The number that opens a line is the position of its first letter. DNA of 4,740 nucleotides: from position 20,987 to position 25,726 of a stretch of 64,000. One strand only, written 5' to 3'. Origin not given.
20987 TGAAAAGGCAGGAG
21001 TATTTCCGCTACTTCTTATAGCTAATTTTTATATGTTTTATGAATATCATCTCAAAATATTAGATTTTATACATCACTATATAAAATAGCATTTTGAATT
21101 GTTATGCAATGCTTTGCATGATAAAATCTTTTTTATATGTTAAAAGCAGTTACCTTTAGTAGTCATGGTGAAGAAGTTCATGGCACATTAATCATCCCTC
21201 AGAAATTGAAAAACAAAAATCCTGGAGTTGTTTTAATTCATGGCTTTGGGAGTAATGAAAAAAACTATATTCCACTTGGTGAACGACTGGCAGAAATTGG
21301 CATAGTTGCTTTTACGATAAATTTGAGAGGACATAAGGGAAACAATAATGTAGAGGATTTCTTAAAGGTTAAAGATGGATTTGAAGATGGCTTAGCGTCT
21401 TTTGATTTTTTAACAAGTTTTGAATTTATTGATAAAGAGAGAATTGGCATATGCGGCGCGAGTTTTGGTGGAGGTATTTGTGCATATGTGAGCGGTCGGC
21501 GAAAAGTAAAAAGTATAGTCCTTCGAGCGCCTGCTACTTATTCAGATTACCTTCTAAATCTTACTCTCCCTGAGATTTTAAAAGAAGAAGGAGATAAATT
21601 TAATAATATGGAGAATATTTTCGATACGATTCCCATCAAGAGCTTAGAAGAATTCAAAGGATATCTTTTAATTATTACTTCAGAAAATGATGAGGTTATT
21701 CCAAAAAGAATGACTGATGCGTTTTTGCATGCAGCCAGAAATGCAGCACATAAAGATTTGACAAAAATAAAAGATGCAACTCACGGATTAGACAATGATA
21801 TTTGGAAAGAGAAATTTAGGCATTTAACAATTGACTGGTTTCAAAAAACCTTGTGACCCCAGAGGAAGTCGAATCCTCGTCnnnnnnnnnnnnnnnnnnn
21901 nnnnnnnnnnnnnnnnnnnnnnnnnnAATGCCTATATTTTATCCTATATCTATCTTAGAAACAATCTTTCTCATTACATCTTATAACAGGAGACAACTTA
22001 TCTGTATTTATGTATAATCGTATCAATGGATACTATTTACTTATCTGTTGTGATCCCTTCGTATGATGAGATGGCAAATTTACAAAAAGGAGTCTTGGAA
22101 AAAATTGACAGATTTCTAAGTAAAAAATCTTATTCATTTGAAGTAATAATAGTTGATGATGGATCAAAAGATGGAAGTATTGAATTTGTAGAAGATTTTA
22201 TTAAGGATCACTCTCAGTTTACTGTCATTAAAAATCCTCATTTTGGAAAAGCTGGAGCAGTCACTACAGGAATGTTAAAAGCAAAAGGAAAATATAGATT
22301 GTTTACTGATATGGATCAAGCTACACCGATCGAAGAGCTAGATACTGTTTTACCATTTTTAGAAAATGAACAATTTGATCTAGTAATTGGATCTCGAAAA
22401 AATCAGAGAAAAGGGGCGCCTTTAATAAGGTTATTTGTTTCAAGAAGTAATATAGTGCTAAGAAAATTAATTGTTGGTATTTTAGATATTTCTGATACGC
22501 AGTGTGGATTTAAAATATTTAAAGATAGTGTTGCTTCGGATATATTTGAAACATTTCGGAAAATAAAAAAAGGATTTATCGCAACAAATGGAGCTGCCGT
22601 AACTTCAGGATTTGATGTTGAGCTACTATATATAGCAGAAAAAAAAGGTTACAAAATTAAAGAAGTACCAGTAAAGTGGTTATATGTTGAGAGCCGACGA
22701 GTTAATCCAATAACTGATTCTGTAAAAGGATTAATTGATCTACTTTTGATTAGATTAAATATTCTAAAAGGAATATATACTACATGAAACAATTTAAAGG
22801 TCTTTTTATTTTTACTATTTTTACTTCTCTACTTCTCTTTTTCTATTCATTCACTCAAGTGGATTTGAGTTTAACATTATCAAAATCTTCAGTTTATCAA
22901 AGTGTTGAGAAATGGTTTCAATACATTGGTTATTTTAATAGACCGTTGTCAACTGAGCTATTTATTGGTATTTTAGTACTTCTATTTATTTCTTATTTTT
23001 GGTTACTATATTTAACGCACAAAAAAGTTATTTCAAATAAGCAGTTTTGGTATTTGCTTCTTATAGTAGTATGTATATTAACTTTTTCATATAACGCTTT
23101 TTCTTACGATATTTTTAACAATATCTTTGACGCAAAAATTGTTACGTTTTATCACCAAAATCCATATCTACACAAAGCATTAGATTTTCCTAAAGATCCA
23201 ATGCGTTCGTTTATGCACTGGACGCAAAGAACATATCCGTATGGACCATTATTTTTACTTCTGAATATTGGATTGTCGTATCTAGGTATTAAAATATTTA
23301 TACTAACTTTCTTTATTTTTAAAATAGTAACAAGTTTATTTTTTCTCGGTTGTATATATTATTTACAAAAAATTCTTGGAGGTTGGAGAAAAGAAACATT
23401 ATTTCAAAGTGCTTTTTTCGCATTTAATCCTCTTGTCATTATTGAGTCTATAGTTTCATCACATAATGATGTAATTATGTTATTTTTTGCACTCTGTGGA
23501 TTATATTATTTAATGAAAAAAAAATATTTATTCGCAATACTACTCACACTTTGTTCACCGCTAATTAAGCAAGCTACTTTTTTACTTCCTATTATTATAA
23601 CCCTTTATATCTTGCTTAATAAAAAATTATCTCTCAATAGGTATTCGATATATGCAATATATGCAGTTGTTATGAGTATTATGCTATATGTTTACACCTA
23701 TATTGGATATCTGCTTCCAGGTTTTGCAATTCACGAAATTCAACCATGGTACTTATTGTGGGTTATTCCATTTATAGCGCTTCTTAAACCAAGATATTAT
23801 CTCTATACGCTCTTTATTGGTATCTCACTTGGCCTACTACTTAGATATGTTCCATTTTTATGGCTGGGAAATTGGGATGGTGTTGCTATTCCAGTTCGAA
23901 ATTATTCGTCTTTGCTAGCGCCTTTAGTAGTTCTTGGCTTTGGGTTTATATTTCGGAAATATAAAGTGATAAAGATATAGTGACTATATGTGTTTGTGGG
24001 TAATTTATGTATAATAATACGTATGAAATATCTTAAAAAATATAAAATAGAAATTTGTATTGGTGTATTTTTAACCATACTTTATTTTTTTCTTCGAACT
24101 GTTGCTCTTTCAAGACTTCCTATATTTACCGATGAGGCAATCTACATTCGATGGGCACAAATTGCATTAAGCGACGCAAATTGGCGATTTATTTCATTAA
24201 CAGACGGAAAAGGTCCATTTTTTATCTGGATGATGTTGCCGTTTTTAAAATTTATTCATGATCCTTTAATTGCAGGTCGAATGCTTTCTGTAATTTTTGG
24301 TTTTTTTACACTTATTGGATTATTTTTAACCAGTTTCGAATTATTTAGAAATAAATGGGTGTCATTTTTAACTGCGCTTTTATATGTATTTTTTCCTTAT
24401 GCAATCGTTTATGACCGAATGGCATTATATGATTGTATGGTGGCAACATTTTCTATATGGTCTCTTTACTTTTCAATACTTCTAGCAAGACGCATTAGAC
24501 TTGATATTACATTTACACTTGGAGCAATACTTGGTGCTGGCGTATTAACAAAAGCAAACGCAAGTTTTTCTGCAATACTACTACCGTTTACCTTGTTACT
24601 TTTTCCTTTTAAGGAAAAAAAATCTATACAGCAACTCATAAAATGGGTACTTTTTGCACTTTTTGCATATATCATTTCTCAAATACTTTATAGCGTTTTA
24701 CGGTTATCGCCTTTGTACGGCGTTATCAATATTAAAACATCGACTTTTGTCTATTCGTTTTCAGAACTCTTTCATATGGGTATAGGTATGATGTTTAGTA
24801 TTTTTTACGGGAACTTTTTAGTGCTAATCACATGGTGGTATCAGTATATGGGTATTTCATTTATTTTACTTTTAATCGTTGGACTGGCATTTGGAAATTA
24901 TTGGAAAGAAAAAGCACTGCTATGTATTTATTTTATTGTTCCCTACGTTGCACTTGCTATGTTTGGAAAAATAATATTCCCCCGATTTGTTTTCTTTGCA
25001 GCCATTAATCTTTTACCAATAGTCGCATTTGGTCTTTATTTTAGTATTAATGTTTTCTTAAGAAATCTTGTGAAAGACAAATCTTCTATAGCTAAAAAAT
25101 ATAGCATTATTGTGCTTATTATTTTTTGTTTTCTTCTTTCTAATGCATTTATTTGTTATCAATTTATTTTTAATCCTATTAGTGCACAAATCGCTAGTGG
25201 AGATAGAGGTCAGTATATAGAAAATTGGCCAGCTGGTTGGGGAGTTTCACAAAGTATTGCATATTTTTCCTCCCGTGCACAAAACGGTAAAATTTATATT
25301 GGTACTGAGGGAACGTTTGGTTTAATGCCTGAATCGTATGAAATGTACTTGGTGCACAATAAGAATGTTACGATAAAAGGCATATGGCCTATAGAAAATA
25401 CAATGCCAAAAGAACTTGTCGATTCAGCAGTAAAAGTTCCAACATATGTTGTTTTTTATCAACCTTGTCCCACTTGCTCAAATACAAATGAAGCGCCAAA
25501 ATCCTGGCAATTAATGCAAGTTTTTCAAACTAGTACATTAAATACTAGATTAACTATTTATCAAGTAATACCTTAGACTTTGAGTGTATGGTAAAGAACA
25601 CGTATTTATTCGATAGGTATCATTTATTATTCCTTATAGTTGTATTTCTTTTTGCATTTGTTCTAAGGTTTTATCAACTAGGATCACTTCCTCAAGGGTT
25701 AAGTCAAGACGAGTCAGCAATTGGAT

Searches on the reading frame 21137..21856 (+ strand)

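Call 50: search_protein_families(library=pfam, proteins=[window:21137-21856:+], max_evalue=0.001)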
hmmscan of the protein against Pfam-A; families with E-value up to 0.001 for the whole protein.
window:21137-21856:+ (239 aa): 9 families
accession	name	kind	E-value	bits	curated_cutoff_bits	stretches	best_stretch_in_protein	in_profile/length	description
PF12146.15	Hydrolase_4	-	3.7e-12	46.5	27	1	31-137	7-114/239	Serine aminopeptidase, S33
PF00326.27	Peptidase_S9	-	7e-12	45.7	22.6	1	51-239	10-210/213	Prolyl oligopeptidase family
PF05448.18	AXE1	-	5.3e-09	35.7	21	0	74-132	149-208/321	Acetyl xylan esterase (AXE1)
PF01738.24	DLH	-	2.1e-08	34.5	21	1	16-220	3-190/217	Dienelactone hydrolase family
PF12740.14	PETase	-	4.6e-08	33.2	28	1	16-148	42-173/263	PET hydrolase-like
PF00561.26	Abhydrolase_1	-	2.2e-07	31.2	25.8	1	31-167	3-129/245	alpha/beta hydrolase fold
PF05728.18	UPF0227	-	3.9e-06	27.3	21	1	100-207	58-167/187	Uncharacterised protein family (UPF0227)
PF12697.13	Abhydrolase_6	-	4.1e-05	24.8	26.3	1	31-128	1-90/217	Alpha/beta hydrolase family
PF08840.17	BAAT_C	-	0.00021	21.9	20.9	0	89-123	10-44/210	BAAT / Acyl-CoA thioester hydrolase C terminal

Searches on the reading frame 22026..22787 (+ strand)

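Call 8: search_protein_families(library=pfam, proteins=[window:22026-22787:+], max_evalue=0.01)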
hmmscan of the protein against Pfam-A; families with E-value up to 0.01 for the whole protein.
window:22026-22787:+ (253 aa): 3 families
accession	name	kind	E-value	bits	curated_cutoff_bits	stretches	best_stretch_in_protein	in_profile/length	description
PF00535.33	Glycos_transf_2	-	5.7e-24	85.4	23.3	1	7-137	1-128/168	Glycosyl transferase family 2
PF10111.15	Glyco_tranf_2_2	-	5.5e-07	29.8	27.3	1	7-109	1-103/276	Glycosyltransferase like family 2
PF13641.12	Glyco_tranf_2_3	-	0.0017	18.8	27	1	6-124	3-123/230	Glycosyltransferase like family 2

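Call 25: search_protein_families(library=ncbifam, proteins=[window:22026-22787:+], max_evalue=0.01)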
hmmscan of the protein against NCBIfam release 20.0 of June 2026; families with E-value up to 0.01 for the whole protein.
window:22026-22787:+ (253 aa): 21 families
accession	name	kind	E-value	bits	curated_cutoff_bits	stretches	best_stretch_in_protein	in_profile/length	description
NF041875.1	EPS_EpsD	equivalog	1.3e-15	57.6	370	1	6-127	1-119/325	exopolysaccharide biosynthesis glycosyltransferase EpsD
NF007482.0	PRK10073.1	equivalog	2.5e-15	56.3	423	1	3-120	5-118/334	glycosyltransferase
TIGR03937.1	PgaC_IcaA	equivalog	9.7e-13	47.8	422.3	1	5-100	46-138/407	poly-beta-1,6-N-acetyl-D-glucosamine synthase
NF007986.1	PRK10714.1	equivalog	1.8e-12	46.9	529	1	6-166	8-165/316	undecaprenyl-phosphate 4-deoxy-4-formamido-L-arabinose transferase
NF047588.1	GlcsyltransPgfSStrep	equivalog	2.4e-12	46.7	500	1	6-168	3-162/308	glycosyltransferase PgfS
NF058614.1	PPMAGASynPpgS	equivalog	3.4e-12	46.3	370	1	8-225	4-203/226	polyprenyl-phospho-N-acetylgalactosaminyl synthase PpgS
NF041391.1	DPhHxTase_Halo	equivalog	7.5e-11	41.4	375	1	12-218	3-183/213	dolichyl-phosphate hexose transferase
TIGR04283.1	glyco_like_mftF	equivalog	4e-10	39.7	182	1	6-112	1-97/221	TIGR04283 family arsenosugar biosynthesis glycosyltransferase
NF047683.1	TeichurnBiosyTuaG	equivalog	1.4e-09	38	400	1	6-151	8-155/252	teichuronic acid biosynthesis protein TuaG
NF038302.1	EPS_HpsE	equivalog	6.9e-09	35.1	300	1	6-100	3-99/307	hormogonium polysaccharide biosynthesis glycosyltransferase HpsE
TIGR04182.1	glyco_TIGR04182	equivalog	2e-08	34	325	1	7-235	3-210/293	S-layer glycoprotein N-glycosyltransferase AglJ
NF050050.1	ProtGlycPglI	equivalog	6.6e-08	32.3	500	1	5-105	3-101/306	GalNAc(5)-diNAcBac-PP-undecaprenol beta-1,3-glucosyltransferase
NF053739.1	GlytfEpsEBac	equivalog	1.8e-07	30.4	450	1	17-123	10-118/265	glycosyltransferase EpsE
TIGR04009.1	wcaE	equivalog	1.3e-06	27.9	369.2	1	8-95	5-90/248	colanic acid biosynthesis glycosyltransferase WcaE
TIGR03965.1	mycofact_glyco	equivalog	1.4e-06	27.5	280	1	6-120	76-187/467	mycofactocin biosynthesis glycosyltransferase MftF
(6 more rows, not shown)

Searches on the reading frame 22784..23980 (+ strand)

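Call 8: search_protein_families(library=pfam, proteins=[window:22784-23980:+], max_evalue=0.01)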
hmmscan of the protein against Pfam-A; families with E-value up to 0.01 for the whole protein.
window:22784-23980:+ (398 aa): 0 families

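Call 25: search_protein_families(library=ncbifam, proteins=[window:22784-23980:+], max_evalue=0.01)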
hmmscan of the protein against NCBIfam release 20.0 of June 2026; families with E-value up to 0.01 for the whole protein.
window:22784-23980:+ (398 aa): 2 families
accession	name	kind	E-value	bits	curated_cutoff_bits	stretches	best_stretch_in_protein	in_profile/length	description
TIGR03459.1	crt_membr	equivalog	5.7e-10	38.7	439.4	1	36-276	27-267/470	alpha-(1->6)-mannopyranosyltransferase A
NF038066.1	MptB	equivalog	8.8e-07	27.7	40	1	77-242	127-295/553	polyprenol phosphomannose-dependent alpha 1,6 mannosyltransferase MptB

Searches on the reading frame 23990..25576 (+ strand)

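Call 7: search_protein_families(library=pfam, proteins=[window:23990-25576:+], max_evalue=0.01)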
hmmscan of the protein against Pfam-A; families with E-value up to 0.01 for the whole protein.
window:23990-25576:+ (528 aa): 1 family
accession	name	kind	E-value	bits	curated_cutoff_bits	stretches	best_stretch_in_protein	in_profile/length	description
PF13231.12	PMT_2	-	1.3e-09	39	26.1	1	74-230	2-155/160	Dolichyl-phosphate-mannose-protein mannosyltransferase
